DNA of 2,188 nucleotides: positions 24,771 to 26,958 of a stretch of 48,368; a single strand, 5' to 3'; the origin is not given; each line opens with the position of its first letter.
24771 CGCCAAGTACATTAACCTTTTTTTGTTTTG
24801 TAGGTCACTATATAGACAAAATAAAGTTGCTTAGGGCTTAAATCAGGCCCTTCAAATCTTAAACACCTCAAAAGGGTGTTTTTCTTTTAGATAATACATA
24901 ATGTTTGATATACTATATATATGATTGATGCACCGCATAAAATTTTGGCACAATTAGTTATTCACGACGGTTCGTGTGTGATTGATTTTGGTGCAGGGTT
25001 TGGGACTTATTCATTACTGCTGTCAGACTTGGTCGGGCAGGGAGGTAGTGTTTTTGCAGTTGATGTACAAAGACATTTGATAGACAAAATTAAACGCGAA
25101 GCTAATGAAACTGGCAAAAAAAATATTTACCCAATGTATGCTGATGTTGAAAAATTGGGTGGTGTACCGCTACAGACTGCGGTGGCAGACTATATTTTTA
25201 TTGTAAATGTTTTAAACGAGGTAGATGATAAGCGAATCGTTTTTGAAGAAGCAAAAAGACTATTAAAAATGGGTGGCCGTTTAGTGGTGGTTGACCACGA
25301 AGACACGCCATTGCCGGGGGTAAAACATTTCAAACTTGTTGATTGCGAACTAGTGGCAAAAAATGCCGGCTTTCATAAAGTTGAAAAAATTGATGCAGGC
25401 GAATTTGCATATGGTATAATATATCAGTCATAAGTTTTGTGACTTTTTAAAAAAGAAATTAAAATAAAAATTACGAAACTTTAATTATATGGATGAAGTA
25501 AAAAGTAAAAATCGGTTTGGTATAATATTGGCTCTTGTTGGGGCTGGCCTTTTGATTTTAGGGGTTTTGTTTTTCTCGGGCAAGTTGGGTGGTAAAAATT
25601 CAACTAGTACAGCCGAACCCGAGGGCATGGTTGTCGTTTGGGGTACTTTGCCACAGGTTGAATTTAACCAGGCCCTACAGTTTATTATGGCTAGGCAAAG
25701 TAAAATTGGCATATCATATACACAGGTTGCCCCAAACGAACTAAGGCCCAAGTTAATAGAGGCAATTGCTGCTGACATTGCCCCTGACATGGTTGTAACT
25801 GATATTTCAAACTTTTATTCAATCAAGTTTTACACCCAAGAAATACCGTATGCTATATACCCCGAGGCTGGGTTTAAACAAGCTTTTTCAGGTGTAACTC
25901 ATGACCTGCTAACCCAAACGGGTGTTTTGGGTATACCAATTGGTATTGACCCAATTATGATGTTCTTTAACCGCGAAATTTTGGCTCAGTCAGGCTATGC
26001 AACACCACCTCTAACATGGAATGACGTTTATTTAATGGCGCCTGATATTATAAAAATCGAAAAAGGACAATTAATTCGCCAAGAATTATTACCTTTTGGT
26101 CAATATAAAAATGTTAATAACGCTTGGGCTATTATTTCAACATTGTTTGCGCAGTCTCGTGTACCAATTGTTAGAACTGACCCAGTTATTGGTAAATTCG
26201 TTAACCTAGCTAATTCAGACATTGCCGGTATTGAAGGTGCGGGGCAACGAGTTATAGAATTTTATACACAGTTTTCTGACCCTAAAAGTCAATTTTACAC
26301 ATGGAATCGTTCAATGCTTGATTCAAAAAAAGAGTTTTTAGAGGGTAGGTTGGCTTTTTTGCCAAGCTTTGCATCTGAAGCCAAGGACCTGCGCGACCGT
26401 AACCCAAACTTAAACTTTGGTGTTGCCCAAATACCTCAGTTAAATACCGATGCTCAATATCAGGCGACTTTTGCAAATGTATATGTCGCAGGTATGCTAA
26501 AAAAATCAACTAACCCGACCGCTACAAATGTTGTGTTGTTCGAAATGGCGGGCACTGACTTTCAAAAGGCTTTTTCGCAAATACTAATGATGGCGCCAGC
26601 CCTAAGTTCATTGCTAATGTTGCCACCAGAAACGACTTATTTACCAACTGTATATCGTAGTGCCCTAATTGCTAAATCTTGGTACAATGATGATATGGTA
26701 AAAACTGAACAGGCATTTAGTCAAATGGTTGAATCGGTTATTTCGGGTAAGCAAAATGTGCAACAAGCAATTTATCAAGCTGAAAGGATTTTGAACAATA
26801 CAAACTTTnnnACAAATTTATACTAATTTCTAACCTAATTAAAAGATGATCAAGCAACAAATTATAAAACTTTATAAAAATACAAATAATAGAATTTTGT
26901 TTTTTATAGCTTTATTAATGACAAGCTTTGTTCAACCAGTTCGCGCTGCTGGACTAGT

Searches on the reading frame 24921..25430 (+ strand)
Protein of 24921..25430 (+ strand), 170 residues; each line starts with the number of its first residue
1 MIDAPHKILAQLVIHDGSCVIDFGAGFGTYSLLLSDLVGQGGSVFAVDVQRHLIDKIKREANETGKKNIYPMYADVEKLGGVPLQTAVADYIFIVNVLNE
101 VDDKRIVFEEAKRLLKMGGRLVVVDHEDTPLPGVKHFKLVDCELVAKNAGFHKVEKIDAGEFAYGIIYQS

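Call 67: search_protein_families(library=pfam, proteins=[window:24921-25430:+], max_evalue=0.01)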
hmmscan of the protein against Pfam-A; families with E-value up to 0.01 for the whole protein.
window:24921-25430:+ (170 aa): 14 families
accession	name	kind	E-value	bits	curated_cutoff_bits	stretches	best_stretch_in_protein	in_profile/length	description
PF13847.12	Methyltransf_31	-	3.6e-16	59.6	27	1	14-135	1-120/145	Methyltransferase domain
PF01209.24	Ubie_methyltran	-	4.4e-12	46.3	20.1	1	14-129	45-157/233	ubiE/COQ5 methyltransferase family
PF08241.18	Methyltransf_11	-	4.7e-12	46.8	21.2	1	22-123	2-95/95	Methyltransferase domain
PF13649.12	Methyltransf_25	-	1.5e-11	45.2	27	1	20-119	1-97/97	Methyltransferase domain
PF08242.18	Methyltransf_12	-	8.8e-11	42.8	30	1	21-121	1-98/98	Methyltransferase domain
PF01269.23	Fibrillarin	-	1.8e-09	37.5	27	1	7-124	62-175/227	Fibrillarin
PF13489.12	Methyltransf_23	-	2.9e-07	30.8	27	1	14-127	20-120/164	Methyltransferase domain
PF05175.20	MTS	-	6.8e-07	29.5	23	1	3-152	17-167/170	Methyltransferase small domain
PF01135.25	PCMT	-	2.6e-05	24.5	20.3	1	9-123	66-171/210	Protein-L-isoaspartate(D-aspartate) O-methyltransferase (PCMT)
PF01728.25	FtsJ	-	0.00029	21.3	24.1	1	14-122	19-136/181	FtsJ-like methyltransferase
PF01189.24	Methyltr_RsmB-F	-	0.0022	18.1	27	1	12-83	4-75/199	16S rRNA methyltransferase RsmB/F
PF13679.12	Methyltransf_32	-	0.0049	17.3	27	1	18-67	27-80/143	Methyltransferase domain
PF06080.18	DUF938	-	0.0085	16.3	27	0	8-123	17-137/202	Protein of unknown function (DUF938)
PF08704.16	GCD14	-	0.01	16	26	0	8-93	32-118/247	tRNA methyltransferase complex GCD14 subunit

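Call 81: search_protein_families(library=ncbifam, proteins=[window:24921-25430:+], max_evalue=0.01)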
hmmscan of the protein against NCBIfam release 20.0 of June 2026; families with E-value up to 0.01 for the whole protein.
window:24921-25430:+ (170 aa): 45 families (the best 25 are shown)
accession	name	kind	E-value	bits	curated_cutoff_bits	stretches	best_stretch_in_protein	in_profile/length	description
NF008823.0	PRK11873.1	subfamily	3.2e-19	69.4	263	1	14-125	75-183/272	arsenite methyltransferase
NF047649.1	MTase_UXPK_star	exception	6e-16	58.3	460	1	14-126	75-184/283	methyltransferase/UXPK-star double selenoprotein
NF041537.1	ArsM_AhpD_UU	exception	1.2e-14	53.9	510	1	14-126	74-183/345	arsenite methyltransferase/AhpD domain selenoprotein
NF041536.1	ArsM_DUF2284_UU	exception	2.9e-14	52.3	575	1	14-126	74-183/459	arsenite methyltransferase/DUF2284 domain selenoprotein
NF043040.1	corrin_prot_MT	hypoth_equivalog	9.3e-12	44.8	180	1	3-126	28-150/216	corrinoid protein-associated methyltransferase CpaM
TIGR02752.1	MenG_heptapren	equivalog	6.8e-11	42.1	419.85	1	8-136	37-162/231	demethylmenaquinone methyltransferase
NF001243.0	PRK00216.1-4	equivalog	6.9e-11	41.9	235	1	8-136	39-164/237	demethylmenaquinone methyltransferase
NF052510.1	methyltran_MpqE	exception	1.6e-10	40.8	335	1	11-126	41-154/234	methyl-plastoquinone biosynthesis methyltransferase MpqE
TIGR02469.1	CbiT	equivalog_domain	7e-10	39.2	78.3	1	8-123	11-120/124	precorrin-6Y C5,15-methyltransferase (decarboxylating) subunit CbiT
NF040539.1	AST_met_ArsM_2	exception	1.2e-09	38.4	240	1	6-126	46-166/262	putative arsinothricin biosynthesis methyltransferase ArsM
NF001240.0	PRK00216.1-1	equivalog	2.3e-09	36.7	378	1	13-127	60-172/251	bifunctional demethylmenaquinone methyltransferase/2-methoxy-6-polyprenyl-1,4-benzoquinol methylase UbiE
TIGR04364.1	methyltran_FxLD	equivalog_domain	5.2e-09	35.7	320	1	7-92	73-154/394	methyltransferase, FxLD system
NF045667.1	MTase_DVU1556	equivalog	1.1e-08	34.8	155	1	7-125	13-121/213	DVU_1556 family methyltransferase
NF053511.1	tRNA_U34_MnmM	equivalog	2.1e-08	34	135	1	5-68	7-69/183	tRNA 5-(aminomethyl)-2-thiouridylate-methyltransferase MnmM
NF040538.1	methyl_ArsM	equivalog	3.2e-08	33.1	500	1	14-62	59-106/356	arsinothricin biosynthesis methyltransferase ArsM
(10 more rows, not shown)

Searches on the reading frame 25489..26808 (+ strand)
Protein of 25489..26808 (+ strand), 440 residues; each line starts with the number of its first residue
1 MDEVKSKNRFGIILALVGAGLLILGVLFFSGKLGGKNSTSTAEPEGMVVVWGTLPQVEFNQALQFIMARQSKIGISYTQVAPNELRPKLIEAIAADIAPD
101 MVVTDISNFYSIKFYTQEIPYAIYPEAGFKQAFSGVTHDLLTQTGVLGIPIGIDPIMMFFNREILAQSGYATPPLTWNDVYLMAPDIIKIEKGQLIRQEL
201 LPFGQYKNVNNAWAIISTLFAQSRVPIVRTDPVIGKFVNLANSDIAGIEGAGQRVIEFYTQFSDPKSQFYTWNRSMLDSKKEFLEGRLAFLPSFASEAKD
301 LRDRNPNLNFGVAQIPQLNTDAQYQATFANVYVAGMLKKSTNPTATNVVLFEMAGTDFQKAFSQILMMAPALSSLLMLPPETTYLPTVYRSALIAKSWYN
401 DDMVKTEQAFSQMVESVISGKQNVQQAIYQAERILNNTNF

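Call 3: search_protein_families(library=pfam, proteins=[window:25489-26808:+], max_evalue=1)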
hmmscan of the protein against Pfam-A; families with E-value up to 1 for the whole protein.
window:25489-26808:+ (440 aa): 1 family
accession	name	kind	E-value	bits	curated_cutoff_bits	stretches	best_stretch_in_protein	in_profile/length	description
PF13416.11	SBP_bac_8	-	6e-13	49.6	27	1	70-374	10-264/279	Bacterial extracellular solute-binding protein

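Call 44: find_homologous_proteins(query=window:25489-26808:+, max_evalue=0.00001)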
Query window:25489-26808:+ (440 aa): 141 proteins with E <= 0.00001 among 8000 candidates; the best 120 are listed.
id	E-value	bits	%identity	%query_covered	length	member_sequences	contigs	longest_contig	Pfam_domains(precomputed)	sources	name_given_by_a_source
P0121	6.4e-289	975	100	100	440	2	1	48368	PF13416.12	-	-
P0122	3.9e-253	857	86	100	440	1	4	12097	PF13416.12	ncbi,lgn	-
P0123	9.5e-250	846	85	100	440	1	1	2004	PF13416.12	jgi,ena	jgi:ABC-type glycerol-3-phosphate transport system substrate-binding protein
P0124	4.6e-248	841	84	100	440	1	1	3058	PF13416.12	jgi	jgi:ABC-type glycerol-3-phosphate transport system substrate-binding protein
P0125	7.0e-246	834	84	100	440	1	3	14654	PF13416.12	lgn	-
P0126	1.3e-212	724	71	100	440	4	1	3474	-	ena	-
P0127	2.1e-204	697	69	100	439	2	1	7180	PF13416.12,PF01547.31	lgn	-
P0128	2.5e-199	680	69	100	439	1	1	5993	PF13416.12,PF01547.31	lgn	-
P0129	1.7e-192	658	64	100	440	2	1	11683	PF13416.12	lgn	-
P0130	5.1e-172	590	59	100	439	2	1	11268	PF01547.31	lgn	-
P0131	7.5e-170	583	58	100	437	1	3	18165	PF13416.12,PF01547.31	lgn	-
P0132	1.8e-157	542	57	100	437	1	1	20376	PF13416.12,PF01547.31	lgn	-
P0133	1.9e-155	536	55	99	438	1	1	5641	PF01547.31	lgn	-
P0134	7.0e-153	527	55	99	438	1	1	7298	-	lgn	-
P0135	6.2e-151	521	53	99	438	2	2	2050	-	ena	-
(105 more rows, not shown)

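Call 48: find_related_loci(query=A4, collection=genome_contigs, flank=6000)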
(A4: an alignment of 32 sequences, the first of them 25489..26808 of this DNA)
Query A4 (440 aa) in genome_contigs; peptide patterns used: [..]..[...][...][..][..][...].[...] (x = any residue, [..] = any of these).
600 stretches matched a pattern (row limit reached: there are more); 590 encode a relative of the query (tblastn E <= 1e-3); the best 80 are kept; 80 distinct loci.
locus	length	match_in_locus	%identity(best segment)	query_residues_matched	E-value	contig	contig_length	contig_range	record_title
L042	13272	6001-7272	37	7-436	5e-86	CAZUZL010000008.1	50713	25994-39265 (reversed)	MAG TPA_asm: uncultured Candidatus Saccharibacteria bacterium isolate SRP296810_co1_403 genome assembly, contig: NODE_52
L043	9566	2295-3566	34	7-436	4e-78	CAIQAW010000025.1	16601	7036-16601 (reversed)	Candidatus Nomurabacteria bacterium isolate Kiruna_bin-09228 genome assembly, contig: bin-09228:25/82, whole genome shot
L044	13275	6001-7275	36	10-436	4e-76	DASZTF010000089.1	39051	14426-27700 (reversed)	MAG TPA_asm: Candidatus Paceibacterota bacterium isolate SMAG_U6069 k141_678584, whole genome shotgun sequence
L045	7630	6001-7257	34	20-435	1e-75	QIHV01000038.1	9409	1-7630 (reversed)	MAG: Candidatus Kaiserbacteria bacterium isolate SZUA-114 Ga0063293_10008555, whole genome shotgun sequence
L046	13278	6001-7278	33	6-438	3e-73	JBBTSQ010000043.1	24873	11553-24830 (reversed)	MAG: Patescibacteria group bacterium isolate H41-bin135_1 H41_bin135_1_000000000043, whole genome shotgun sequence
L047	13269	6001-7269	34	8-436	9e-72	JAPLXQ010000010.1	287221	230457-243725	MAG: Candidatus Nomurabacteria bacterium isolate LacPavin_0818_WC45_MAG_33_35 LacPavin_0818_WC45_scaffold_96302, whole g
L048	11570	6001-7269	33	7-436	9e-72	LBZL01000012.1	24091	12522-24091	MAG: Candidatus Nomurabacteria bacterium GW2011_GWB1_40_7 UU13_C0012, whole genome shotgun sequence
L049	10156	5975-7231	35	7-431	7e-71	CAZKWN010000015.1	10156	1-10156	MAG TPA_asm: uncultured Candidatus Saccharibacteria bacterium isolate binchicken_co241_364 genome assembly, contig: NODE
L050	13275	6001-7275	34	10-438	1e-70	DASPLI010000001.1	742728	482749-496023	MAG TPA_asm: Candidatus Paceibacterota bacterium isolate SMAG_U12059 k141_213345, whole genome shotgun sequence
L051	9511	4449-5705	33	10-435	6e-70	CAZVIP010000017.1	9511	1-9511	MAG TPA_asm: uncultured Candidatus Saccharibacteria bacterium isolate SRP301943_co4_11 genome assembly, contig: NODE_248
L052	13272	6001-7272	34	7-432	5e-69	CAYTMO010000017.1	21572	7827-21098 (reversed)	MAG TPA_asm: uncultured Candidatus Saccharibacteria bacterium isolate binchicken_co398_50 genome assembly, contig: NODE_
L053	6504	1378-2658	33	5-436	6e-69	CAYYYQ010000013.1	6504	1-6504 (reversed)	MAG TPA_asm: uncultured Candidatus Saccharibacteria bacterium isolate binchicken_co84_515 genome assembly, contig: k141_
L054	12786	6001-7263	34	4-428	1e-68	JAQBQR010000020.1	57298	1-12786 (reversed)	MAG: Parcubacteria group bacterium isolate RYN_378 scaffold_3007161, whole genome shotgun sequence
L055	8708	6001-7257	32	10-435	9e-68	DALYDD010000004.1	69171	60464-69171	MAG TPA_asm: Candidatus Paceibacterota bacterium isolate CTOTU14218 NODE_68_length_69171_cov_4.398692, whole genome shot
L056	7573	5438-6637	33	21-419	1e-67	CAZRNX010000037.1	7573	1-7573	MAG TPA_asm: uncultured Candidatus Saccharibacteria bacterium isolate SRP124282_co8_23 genome assembly, contig: NODE_222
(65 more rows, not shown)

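Call 60: search_solved_structures(query=A4, max_evalue=0.001)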
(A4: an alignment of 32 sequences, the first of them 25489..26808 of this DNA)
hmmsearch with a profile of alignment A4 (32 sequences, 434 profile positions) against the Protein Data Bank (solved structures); distinct sequences matched with E-value up to 0.001: 488 (the best 60 are shown).
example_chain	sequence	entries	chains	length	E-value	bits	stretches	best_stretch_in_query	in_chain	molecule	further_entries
4r9f_A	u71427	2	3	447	1.4e-24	89.8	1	14-432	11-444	MBP1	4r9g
8jbg_B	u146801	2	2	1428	2.5e-22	82.5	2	26-185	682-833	Neuromedin-K receptor (NK3R-pFastbac1) | NK3R-pFastbac1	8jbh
9vus_A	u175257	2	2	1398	5e-21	78.2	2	35-185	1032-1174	Soluble cytochrome b562,2-oxoglutarate receptor 1,Soluble cytochrome b562,2-oxoglutarate r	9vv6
4qrz_A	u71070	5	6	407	2e-16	63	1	55-185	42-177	ABC-TYPE SUGAR TRANSPORTER | ABC transporter, substrate binding protein (Sugar)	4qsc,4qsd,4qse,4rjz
9p0x_T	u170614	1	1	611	1.1e-14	57.3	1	7-185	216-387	Tissue factor,Maltose/maltodextrin-binding periplasmic protein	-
1eu8_A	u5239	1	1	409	2.9e-14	55.9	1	73-187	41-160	TREHALOSE/MALTOSE BINDING PROTEIN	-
3jzj_A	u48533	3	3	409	9.3e-14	54.2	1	34-188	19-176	Acarbose/maltose binding protein GacH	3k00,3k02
5ci5_A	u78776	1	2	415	1e-13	54.1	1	51-187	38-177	Extracellular solute-binding protein family 1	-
5ysb_A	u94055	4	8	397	1.2e-13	53.9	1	43-186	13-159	Lin1841 protein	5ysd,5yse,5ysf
3k01_A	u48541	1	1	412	1.5e-13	53.5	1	37-188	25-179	Acarbose/maltose binding protein GacH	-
1elj_A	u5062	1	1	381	2.2e-13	53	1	38-181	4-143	MALTODEXTRIN-BINDING PROTEIN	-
5u2p_A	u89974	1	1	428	1.4e-12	50.3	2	277-368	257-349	Sugar ABC transporter substrate-binding protein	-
8c8f_A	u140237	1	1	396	2.3e-12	49.6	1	19-185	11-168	Maltose/maltodextrin-binding periplasmic protein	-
8art_A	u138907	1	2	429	2.7e-12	49.4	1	21-183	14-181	Putative secreted maltose-binding protein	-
8tnp_C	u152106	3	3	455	4.6e-12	48.6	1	33-185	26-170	Maltose/maltodextrin-binding periplasmic protein,SD40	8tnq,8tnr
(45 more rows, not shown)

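Call 61: predict_structure(alignment_id=A4)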
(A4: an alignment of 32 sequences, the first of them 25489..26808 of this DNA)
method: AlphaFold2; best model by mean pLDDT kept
length: 440 residues; sequences in the alignment: 32
mean_pLDDT: 89.4   pTM: 0.84
mean pLDDT of the five models: 89.4, 88.8, 88.5, 88.1, 87.2
residues with pLDDT >= 90: 330; 70-90: 77; 50-70: 18; < 50: 15
segments of 3 or more residues with pLDDT < 50: 31-41
pLDDT, mean of each block of 10 residues (from residue 1): 58 76 62 40 77 96 92 93 95 94 96 95 95 94 94 97 95 96 94 86 95 97 91 84 87 96 92 93 94 94 79 93 93 96 93 95 95 93 91 94 93 96 96 79
secondary structure, 60 per line:
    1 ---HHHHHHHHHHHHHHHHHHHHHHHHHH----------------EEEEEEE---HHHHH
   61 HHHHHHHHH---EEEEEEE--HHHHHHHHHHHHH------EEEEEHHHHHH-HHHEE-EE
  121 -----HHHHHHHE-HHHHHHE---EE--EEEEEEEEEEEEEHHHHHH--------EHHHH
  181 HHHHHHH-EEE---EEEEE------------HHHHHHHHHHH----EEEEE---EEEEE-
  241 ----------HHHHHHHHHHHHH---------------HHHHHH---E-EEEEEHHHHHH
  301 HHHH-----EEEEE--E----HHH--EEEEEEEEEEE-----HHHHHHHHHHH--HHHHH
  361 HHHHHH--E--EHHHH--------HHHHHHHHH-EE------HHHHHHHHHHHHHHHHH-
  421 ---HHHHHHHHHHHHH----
elements in order: H4-29 E46-52 H56-69 E73-79 H82-94 E101-105 H106-111 H126-132 H135-140 E149-161 H162-167 H177-187 E189-191 E195-199 H212-222 E227-231 E235-239 H251-263 H279-284 E290-294 H295-304 E310-314 E327-337 H343-353 H356-366 H373-376 H385-393 H403-419 H424-436

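Call 65: fold_search(model_id=the predicted structure, library=pdb)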
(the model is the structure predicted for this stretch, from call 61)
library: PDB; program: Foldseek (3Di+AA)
matches with E <= 10: 1693; with E <= 0.001: 1253
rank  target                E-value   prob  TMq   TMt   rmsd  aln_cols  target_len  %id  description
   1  4qsd_A                5.8e-22  1.00  0.64  0.73   5.3       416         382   16  Crystal structure of atu4361 sugar transporter from Agrobacterium Fabrum C58, target efi-510558, with bound sucrose (released 2014-08-06)
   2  4rjz                  9.9e-22  1.00  0.68  0.78   4.6       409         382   15  Crystal structure of ATU4361 sugar transporter from Agrobacterium fabrum C58, target EFI-510558, an open conformation (released 2014-11-05)
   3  7bvt_A                3.3e-21  1.00  0.71  0.79   4.1       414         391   17  Crystal structure of cyclic alpha-maltosyl-1,6-maltose binding protein from Arthrobacter globiformis (released 2020-12-02)
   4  4qrz_A                4.7e-21  1.00  0.63  0.72   5.4       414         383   16  Crystal structure of sugar transporter atu4361 from agrobacterium fabrum c58, target efi-510558, with bound maltotrios (released 2014-07-16)
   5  4r9g_A                6.7e-21  1.00  0.62  0.68   6.8       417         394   17  CpMnBP1 with Mannotriose Bound (released 2014-10-29)
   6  4r9f_A                7.1e-21  1.00  0.61  0.66   6.3       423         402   16  CpMnBP1 with Mannobiose Bound (released 2014-10-29)
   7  2zyo_A                7.5e-21  1.00  0.70  0.79   4.3       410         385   15  Crystal structure of cyclo/maltodextrin-binding protein complexed with maltotetraose (released 2009-03-31)
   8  6sjv_A                1.1e-20  1.00  0.60  0.52   6.7       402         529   16  Structure of HPV18 E6 oncoprotein in complex with mutant E6AP LxxLL motif (released 2019-09-04)
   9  3uor_B                1.3e-20  1.00  0.67  0.74   5.4       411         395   18  The structure of the sugar-binding protein MalE from the phytopathogen Xanthomonas citri (released 2011-12-14)
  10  8ax5_A                2.3e-20  1.00  0.61  0.51   5.4       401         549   16  Crystal structure of a CGRP receptor ectodomain heterodimer bound to macrocyclic inhibitor HTL0029881 (released 2022-12-07)
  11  3uor_A                2.5e-20  1.00  0.66  0.72   5.5       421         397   18  The structure of the sugar-binding protein MalE from the phytopathogen Xanthomonas citri (released 2011-12-14)
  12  6xdj_C                2.6e-20  1.00  0.62  0.69   5.5       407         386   16  Crystal Structure Analysis of MBP-SIN3 (released 2021-06-16)
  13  1nmu_A                3.8e-20  1.00  0.60  0.70   5.5       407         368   16  MBP-L30 (released 2003-02-18)
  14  5az7_A                3.8e-20  1.00  0.60  0.60   5.9       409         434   16  Crystal structure of MBP-Tom20 fusion protein with a 4-residue spacer in the connector helix (released 2016-01-13)
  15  8t2i_M                4.8e-20  1.00  0.61  0.71   5.7       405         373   18  Negative stain EM assembly of MYC, JAZ, and NINJA complex (released 2023-06-28)
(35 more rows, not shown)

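Call 81: search_protein_families(library=ncbifam, proteins=[window:25489-26808:+], max_evalue=0.01)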
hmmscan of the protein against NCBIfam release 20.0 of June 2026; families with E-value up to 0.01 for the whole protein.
window:25489-26808:+ (440 aa): 1 family
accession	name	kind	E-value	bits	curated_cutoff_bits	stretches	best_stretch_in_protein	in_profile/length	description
NF007011.0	PRK09474.1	equivalog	4.2e-06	25.8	291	1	68-191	52-169/396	maltose/maltodextrin ABC transporter substrate-binding protein MalE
